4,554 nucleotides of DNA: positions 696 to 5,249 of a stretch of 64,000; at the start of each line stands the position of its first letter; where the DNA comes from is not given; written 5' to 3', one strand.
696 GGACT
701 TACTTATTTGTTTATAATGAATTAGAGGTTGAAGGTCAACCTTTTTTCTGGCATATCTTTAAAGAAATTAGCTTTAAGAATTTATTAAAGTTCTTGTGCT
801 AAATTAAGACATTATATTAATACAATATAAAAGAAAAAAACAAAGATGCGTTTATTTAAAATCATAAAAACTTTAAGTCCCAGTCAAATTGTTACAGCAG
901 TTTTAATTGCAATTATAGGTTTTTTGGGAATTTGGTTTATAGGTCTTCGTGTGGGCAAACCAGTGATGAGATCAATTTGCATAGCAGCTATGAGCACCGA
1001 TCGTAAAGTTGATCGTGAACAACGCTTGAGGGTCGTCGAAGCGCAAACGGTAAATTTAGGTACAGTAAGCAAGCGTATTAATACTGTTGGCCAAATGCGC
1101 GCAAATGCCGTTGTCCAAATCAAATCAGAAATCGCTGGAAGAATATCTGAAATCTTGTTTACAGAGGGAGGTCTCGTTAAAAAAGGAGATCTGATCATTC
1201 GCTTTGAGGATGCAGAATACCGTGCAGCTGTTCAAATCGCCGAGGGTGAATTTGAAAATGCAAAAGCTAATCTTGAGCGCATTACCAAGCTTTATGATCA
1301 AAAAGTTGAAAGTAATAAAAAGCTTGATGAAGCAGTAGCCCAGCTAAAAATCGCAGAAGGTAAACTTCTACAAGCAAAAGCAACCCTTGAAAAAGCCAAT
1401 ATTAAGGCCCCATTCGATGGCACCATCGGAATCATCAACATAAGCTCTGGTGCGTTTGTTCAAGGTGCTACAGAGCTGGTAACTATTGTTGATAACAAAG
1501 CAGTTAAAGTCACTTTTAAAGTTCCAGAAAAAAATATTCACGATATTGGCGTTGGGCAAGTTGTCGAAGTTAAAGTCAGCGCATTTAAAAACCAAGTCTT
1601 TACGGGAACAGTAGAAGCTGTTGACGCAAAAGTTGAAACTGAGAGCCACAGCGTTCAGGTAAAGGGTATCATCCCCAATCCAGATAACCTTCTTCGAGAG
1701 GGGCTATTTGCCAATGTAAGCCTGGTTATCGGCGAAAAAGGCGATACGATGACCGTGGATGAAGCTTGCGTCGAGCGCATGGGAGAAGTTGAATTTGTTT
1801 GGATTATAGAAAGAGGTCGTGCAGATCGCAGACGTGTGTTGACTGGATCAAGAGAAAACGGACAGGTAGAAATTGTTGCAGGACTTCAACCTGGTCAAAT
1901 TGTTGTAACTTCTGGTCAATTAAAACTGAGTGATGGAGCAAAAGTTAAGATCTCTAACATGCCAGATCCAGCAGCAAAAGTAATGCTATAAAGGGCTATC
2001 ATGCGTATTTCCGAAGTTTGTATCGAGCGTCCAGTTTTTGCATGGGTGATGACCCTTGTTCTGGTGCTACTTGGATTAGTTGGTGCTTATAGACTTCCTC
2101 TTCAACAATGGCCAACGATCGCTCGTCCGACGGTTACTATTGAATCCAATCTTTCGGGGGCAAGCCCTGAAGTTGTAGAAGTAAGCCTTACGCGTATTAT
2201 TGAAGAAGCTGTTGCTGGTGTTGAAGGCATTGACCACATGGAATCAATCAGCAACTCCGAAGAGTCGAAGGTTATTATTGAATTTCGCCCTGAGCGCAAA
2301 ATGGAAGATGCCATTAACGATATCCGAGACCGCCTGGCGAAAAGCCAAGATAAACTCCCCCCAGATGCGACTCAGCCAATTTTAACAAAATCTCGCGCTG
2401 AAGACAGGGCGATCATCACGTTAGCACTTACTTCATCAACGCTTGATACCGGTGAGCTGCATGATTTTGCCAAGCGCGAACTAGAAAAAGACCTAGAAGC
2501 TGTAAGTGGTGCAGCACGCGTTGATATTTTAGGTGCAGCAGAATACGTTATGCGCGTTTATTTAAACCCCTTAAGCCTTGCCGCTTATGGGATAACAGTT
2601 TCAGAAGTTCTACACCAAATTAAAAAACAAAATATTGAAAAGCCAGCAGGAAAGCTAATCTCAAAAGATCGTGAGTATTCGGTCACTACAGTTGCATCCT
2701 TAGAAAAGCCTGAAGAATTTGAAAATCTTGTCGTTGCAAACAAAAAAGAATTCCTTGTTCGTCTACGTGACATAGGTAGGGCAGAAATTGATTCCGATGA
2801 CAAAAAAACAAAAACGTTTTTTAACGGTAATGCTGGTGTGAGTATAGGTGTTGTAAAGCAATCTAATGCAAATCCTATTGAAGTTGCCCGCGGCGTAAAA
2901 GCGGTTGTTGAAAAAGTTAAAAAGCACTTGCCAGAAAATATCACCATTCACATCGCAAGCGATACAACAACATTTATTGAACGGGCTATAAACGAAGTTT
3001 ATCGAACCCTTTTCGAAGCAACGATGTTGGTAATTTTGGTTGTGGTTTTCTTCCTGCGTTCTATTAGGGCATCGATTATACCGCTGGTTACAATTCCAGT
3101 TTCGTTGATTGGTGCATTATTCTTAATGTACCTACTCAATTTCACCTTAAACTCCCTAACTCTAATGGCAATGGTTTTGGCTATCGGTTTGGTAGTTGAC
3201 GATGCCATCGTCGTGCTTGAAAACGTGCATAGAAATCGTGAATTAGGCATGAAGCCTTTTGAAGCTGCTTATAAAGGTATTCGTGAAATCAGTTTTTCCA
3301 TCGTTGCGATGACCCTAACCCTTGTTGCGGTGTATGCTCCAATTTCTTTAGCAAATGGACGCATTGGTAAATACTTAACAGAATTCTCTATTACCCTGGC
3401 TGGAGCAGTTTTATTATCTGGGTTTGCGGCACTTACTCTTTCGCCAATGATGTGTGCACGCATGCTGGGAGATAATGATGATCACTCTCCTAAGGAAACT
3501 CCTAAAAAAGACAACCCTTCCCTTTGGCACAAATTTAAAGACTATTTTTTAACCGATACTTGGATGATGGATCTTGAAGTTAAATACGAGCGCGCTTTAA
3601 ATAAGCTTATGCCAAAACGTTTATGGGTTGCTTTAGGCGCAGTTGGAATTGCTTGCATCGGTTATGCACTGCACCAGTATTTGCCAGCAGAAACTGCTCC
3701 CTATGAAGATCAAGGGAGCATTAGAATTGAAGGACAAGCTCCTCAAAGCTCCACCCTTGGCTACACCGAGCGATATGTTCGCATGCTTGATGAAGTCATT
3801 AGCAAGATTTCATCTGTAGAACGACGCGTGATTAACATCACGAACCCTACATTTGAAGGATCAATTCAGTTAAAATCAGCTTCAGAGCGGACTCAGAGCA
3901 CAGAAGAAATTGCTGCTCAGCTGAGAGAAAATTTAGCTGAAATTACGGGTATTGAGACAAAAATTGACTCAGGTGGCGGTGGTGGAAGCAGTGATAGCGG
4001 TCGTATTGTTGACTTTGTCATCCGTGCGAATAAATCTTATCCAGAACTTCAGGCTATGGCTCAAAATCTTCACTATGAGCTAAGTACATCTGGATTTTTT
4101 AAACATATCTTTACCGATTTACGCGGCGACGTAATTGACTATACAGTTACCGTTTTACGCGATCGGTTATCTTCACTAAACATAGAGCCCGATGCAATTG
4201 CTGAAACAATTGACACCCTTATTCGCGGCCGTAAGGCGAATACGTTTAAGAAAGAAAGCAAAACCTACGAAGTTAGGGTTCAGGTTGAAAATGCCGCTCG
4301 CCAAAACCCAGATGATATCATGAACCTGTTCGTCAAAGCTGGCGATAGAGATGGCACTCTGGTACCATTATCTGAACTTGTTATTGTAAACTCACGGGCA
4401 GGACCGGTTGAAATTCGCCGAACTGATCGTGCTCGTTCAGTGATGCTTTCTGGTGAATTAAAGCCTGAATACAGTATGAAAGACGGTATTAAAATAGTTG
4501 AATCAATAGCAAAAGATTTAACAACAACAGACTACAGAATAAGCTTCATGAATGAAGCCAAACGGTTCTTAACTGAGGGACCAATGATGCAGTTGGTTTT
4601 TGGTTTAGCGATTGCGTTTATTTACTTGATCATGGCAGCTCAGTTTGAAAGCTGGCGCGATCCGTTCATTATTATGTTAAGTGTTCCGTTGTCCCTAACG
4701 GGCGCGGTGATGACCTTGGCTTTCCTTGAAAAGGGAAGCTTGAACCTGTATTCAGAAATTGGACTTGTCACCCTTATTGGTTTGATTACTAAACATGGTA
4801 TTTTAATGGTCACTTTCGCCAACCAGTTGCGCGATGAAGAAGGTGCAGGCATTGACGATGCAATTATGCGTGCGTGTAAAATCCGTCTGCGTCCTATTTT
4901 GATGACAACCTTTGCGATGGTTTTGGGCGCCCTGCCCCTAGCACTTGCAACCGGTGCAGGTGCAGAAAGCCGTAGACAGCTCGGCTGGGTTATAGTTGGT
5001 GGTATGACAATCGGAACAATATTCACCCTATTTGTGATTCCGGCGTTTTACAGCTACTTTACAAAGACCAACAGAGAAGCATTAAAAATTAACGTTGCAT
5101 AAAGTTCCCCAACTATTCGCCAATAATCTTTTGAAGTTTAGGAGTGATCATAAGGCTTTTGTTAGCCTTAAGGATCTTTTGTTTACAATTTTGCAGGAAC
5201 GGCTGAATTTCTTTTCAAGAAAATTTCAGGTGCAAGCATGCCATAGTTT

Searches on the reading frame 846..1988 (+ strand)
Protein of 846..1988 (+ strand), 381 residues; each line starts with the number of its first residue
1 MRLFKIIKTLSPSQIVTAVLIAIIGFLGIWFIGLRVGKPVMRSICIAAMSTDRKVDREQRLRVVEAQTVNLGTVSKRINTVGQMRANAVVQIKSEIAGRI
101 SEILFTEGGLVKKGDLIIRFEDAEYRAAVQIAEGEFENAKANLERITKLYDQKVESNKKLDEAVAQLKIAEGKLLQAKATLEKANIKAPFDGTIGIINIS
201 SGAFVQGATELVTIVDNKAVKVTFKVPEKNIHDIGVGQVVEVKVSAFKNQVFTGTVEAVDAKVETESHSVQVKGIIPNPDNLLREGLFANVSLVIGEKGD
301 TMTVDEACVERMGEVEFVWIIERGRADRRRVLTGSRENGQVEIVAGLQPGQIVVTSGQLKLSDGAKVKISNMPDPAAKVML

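Call 60: search_protein_families(library=pfam, proteins=[window:846-1988:+], max_evalue=0.001)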
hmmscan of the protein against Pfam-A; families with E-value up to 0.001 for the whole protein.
window:846-1988:+ (381 aa): 5 families
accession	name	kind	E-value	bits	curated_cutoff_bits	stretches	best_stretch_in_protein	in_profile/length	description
PF16576.10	HlyD_D23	-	9.9e-28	97.3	30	1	74-289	2-214/214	Barrel-sandwich domain of CusB or HlyD membrane-fusion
PF13437.12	HlyD_3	-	3.9e-18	66.6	22.2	1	186-279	2-96/106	HlyD family secretion protein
PF00364.28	Biotin_lipoyl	-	1.4e-05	25.2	22.1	0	89-119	42-72/73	Biotin-requiring enzyme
PF13533.13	Biotin_lipoyl_2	-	9e-05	22.7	29.8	1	90-120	1-31/32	Biotin-lipoyl like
PF21683.3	GpP-like_1st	-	0.00026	21.3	27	1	211-274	23-83/85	Mu phage baseplate assembly protein GpP-like, N-terminal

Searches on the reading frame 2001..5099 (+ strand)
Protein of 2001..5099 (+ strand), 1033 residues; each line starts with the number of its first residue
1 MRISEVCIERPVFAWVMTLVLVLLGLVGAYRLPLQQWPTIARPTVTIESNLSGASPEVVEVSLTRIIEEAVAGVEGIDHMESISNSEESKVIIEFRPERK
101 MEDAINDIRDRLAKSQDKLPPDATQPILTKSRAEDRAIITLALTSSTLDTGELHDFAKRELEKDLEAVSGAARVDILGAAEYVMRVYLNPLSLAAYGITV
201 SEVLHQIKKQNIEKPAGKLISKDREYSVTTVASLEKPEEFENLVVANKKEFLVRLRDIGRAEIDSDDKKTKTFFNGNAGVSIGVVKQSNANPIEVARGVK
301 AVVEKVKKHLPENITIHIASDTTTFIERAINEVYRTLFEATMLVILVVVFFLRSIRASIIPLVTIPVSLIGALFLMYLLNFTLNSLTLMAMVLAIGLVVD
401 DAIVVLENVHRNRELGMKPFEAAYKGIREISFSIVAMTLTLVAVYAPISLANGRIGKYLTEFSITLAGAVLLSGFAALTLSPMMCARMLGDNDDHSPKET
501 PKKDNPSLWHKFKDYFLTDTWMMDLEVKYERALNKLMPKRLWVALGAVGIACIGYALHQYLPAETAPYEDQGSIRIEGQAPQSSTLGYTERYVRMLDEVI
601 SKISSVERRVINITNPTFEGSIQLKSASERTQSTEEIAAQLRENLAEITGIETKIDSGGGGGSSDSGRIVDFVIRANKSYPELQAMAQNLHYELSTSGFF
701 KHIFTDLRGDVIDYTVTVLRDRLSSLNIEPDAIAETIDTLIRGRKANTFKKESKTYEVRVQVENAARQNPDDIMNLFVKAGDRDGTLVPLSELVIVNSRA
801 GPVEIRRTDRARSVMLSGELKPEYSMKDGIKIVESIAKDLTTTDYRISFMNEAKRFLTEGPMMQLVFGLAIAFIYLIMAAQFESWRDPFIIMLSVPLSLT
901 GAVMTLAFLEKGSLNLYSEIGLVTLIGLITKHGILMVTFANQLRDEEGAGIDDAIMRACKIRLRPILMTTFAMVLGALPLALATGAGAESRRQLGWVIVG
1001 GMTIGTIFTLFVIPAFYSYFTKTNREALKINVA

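Call 60: search_protein_families(library=pfam, proteins=[window:2001-5099:+], max_evalue=0.001)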
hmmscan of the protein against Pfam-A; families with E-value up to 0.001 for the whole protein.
window:2001-5099:+ (1033 aa): 3 families
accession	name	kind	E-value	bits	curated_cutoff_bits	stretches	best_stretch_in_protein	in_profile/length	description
PF00873.25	ACR_tran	-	8.9e-265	881.5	28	1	3-1020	1-1020/1021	AcrB/AcrD/AcrF family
PF03176.21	MMPL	-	5.8e-21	75.2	20.5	1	295-498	103-311/333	MMPL family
PF02355.23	SecD_SecF_C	-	0.00016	21.6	20.5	0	327-471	27-169/189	Protein export membrane protein SecD/SecF, C-terminal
